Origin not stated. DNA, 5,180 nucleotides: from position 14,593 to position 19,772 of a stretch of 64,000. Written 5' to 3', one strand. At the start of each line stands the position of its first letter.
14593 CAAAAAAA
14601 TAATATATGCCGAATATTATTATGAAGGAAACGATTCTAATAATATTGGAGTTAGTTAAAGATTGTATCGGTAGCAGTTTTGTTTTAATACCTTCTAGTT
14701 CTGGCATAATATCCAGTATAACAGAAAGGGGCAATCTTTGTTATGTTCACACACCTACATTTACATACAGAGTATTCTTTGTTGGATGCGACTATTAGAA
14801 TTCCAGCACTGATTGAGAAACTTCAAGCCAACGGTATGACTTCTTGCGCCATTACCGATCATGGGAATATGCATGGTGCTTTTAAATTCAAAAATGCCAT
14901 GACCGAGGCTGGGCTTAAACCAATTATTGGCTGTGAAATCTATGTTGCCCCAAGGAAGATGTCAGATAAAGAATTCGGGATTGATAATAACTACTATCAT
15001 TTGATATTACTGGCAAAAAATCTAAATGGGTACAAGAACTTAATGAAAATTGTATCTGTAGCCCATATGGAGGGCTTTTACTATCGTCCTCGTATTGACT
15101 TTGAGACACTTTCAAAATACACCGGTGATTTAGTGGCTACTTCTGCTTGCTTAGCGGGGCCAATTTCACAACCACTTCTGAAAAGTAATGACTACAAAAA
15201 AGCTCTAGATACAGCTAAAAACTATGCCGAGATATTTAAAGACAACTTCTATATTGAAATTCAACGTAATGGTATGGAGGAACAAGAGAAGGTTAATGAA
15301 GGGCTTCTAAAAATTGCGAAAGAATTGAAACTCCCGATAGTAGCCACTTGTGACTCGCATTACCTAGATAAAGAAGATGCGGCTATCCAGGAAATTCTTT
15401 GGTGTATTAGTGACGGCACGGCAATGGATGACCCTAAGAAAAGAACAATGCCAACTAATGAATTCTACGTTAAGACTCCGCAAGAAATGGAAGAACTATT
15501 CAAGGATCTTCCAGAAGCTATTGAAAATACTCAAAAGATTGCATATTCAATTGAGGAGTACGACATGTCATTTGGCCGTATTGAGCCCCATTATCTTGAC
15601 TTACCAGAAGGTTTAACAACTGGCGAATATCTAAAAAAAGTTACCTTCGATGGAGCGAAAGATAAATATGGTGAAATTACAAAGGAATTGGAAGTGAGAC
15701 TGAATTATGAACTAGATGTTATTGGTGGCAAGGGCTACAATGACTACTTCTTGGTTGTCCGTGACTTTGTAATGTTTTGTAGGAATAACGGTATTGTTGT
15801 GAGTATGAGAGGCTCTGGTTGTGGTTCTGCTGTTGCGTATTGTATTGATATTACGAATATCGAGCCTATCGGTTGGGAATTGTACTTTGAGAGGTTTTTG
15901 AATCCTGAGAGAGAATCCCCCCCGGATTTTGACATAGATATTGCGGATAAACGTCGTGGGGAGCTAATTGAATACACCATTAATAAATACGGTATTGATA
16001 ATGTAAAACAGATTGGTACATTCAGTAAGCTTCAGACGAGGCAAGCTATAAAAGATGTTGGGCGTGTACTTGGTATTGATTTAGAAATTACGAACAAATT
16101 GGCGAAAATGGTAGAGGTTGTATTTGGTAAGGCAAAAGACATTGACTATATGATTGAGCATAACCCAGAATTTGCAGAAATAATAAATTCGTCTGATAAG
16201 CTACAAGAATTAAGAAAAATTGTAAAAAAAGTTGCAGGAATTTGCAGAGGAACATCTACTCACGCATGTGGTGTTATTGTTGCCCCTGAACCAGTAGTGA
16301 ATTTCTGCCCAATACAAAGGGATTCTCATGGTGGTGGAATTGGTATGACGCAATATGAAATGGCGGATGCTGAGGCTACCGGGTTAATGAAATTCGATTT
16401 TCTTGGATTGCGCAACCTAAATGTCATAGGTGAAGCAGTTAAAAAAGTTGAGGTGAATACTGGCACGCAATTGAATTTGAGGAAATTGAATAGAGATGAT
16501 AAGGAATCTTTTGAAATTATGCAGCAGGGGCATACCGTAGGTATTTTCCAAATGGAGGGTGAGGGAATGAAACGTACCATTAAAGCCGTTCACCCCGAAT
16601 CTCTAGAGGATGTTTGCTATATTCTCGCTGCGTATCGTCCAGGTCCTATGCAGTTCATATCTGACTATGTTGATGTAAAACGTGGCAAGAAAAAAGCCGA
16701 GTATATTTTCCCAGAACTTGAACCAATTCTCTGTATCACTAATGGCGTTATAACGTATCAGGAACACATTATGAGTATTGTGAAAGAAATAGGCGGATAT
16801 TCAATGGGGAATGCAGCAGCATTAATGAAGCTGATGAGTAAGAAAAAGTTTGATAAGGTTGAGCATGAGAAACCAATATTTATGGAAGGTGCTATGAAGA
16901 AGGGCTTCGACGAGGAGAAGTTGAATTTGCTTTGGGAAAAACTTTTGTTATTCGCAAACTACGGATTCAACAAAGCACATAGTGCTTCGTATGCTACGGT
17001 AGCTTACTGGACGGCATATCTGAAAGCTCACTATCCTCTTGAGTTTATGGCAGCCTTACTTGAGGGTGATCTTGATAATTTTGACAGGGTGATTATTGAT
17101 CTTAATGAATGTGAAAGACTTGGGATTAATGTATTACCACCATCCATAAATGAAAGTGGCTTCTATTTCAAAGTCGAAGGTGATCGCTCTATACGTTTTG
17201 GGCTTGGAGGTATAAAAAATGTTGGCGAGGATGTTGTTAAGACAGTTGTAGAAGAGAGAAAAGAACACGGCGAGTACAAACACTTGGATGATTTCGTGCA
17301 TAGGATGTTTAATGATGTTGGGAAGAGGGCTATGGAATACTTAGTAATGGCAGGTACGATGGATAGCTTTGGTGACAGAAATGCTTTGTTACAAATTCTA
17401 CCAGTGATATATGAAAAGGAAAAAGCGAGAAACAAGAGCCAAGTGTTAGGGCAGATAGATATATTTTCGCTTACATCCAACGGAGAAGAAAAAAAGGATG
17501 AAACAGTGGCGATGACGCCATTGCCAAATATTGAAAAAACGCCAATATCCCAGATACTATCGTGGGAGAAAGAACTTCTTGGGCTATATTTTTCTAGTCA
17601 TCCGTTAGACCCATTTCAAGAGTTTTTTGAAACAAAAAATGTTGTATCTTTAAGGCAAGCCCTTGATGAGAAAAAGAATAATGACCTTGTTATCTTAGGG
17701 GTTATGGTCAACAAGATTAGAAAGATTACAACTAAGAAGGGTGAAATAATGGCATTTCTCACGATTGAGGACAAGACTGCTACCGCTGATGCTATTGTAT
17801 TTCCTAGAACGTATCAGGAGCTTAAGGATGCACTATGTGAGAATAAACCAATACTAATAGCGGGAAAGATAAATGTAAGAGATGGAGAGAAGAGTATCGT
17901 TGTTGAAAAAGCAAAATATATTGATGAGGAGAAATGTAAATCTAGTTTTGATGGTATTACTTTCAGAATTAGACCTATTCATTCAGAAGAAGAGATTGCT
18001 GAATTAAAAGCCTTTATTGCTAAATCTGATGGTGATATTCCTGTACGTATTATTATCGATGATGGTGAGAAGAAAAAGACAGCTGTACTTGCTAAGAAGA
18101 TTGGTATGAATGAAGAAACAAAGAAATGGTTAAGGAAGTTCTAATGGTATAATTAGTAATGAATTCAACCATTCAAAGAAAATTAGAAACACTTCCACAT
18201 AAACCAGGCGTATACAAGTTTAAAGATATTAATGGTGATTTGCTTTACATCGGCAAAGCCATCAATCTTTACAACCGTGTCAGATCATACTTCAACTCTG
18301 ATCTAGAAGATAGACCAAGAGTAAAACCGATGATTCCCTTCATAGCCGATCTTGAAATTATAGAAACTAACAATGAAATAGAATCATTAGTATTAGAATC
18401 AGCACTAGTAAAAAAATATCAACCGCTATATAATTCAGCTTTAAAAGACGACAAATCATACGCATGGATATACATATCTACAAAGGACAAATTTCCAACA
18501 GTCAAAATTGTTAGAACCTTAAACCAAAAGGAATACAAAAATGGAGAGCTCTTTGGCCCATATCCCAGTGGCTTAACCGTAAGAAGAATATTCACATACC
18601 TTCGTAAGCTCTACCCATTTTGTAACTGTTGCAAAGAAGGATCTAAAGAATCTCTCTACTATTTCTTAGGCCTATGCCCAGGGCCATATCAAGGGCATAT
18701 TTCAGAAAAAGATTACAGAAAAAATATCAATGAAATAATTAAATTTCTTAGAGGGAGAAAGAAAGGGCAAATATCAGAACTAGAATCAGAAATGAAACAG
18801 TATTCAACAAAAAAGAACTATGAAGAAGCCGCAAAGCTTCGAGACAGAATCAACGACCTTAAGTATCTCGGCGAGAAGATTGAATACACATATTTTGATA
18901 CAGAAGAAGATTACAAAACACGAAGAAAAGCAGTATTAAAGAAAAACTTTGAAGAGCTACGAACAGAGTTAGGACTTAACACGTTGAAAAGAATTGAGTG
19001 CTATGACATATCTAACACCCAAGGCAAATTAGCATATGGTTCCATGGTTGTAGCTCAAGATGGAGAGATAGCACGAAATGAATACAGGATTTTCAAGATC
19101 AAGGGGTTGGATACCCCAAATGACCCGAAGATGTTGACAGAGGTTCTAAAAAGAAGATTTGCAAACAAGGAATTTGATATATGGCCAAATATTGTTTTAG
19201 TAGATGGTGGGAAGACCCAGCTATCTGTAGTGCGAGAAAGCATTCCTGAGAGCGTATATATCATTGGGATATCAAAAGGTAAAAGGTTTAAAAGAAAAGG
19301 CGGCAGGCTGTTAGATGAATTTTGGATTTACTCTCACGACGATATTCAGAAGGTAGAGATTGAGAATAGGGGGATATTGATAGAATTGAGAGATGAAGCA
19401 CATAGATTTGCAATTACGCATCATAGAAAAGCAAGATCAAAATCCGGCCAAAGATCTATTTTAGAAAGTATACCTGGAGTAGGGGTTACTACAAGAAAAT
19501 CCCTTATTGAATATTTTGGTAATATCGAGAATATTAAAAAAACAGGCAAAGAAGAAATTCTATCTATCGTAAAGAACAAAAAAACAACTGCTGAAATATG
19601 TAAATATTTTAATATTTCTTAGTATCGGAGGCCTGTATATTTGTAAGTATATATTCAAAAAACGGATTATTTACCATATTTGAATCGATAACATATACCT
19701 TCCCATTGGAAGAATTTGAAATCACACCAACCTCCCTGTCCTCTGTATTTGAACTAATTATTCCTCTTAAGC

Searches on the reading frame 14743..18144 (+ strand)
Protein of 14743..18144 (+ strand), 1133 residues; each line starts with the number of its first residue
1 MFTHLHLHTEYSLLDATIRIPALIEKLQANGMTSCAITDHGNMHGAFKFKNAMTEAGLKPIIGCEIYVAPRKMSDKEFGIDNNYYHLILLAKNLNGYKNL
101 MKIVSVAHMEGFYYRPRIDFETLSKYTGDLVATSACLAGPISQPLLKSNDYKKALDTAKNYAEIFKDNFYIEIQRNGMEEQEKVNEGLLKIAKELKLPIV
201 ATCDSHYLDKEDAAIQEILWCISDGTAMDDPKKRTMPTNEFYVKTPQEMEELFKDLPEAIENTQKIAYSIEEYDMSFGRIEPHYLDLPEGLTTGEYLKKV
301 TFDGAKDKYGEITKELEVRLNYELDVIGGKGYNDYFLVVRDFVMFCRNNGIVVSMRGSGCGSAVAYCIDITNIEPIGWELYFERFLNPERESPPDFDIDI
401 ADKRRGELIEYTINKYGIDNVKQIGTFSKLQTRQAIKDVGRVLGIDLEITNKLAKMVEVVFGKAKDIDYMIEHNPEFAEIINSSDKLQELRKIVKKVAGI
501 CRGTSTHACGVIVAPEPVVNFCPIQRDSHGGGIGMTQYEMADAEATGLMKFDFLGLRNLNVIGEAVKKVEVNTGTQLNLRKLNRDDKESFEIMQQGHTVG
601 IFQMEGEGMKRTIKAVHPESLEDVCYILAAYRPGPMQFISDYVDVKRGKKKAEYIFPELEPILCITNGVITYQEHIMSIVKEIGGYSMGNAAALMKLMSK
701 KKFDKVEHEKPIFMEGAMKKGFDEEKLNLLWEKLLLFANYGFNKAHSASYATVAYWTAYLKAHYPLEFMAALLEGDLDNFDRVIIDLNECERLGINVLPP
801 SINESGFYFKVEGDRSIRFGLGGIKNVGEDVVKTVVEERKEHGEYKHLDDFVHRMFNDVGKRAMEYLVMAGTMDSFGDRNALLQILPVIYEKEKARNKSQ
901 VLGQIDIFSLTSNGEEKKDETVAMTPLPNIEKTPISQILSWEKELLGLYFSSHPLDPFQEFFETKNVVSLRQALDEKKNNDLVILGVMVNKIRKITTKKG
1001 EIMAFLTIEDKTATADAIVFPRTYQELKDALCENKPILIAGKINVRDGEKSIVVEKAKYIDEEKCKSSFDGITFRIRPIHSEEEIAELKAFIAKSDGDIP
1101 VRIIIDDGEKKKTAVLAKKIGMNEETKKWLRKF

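Call 16: search_protein_families(library=pfam, proteins=[window:14743-18144:+], max_evalue=0.001)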
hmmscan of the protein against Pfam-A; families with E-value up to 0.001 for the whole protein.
window:14743-18144:+ (1133 aa): 5 families
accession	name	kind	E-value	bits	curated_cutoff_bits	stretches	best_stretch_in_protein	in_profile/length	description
PF07733.18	DNA_pol3_alpha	-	8.8e-84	281.6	23.9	1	295-555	1-260/260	Bacterial DNA polymerase III alpha NTPase domain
PF02811.25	PHP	-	4.9e-56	190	26.4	1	4-176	1-164/164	PHP domain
PF17657.6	DNA_pol3_finger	-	1.3e-48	164.9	22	1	558-721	1-166/166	Bacterial DNA polymerase III alpha subunit finger domain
PF14579.12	HHH_6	-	1.6e-25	89.6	25.6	1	794-880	1-88/90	Helix-hairpin-helix motif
PF01336.31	tRNA_anti-codon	-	5.6e-08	33.1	27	1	987-1057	5-72/75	OB-fold nucleic acid binding domain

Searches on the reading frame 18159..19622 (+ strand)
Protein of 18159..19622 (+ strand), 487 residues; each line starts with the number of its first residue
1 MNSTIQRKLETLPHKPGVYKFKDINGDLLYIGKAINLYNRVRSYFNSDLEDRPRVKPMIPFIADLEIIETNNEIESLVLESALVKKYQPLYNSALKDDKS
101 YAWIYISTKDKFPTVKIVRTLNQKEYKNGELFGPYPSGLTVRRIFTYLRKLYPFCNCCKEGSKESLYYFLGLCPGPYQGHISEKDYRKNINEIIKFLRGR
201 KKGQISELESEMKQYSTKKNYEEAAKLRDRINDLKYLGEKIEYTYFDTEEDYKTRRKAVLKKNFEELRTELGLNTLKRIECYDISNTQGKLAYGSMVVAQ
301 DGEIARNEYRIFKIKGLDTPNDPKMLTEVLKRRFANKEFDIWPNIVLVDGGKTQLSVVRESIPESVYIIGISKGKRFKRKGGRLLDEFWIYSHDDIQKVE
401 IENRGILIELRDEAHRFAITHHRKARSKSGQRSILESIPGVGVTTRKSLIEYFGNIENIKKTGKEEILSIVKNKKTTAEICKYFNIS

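Call 16: search_protein_families(library=pfam, proteins=[window:18159-19622:+], max_evalue=0.001)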
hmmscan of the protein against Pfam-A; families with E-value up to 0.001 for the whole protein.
window:18159-19622:+ (487 aa): 4 families
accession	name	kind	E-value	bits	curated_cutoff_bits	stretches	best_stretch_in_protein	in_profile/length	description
PF08459.17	UvrC_RNaseH_dom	-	4.4e-37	127.8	22.3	1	271-419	4-159/159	UvrC RNAse H endonuclease domain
PF02151.25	UVR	-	1.4e-10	41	21.5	1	204-236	3-35/36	UvrB/uvrC motif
PF01541.30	GIY-YIG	-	3.3e-08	34.2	22.6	1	16-92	2-78/78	GIY-YIG catalytic domain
PF12826.13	HHH_2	-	0.00026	21.5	27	1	437-472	7-42/64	Helix-hairpin-helix motif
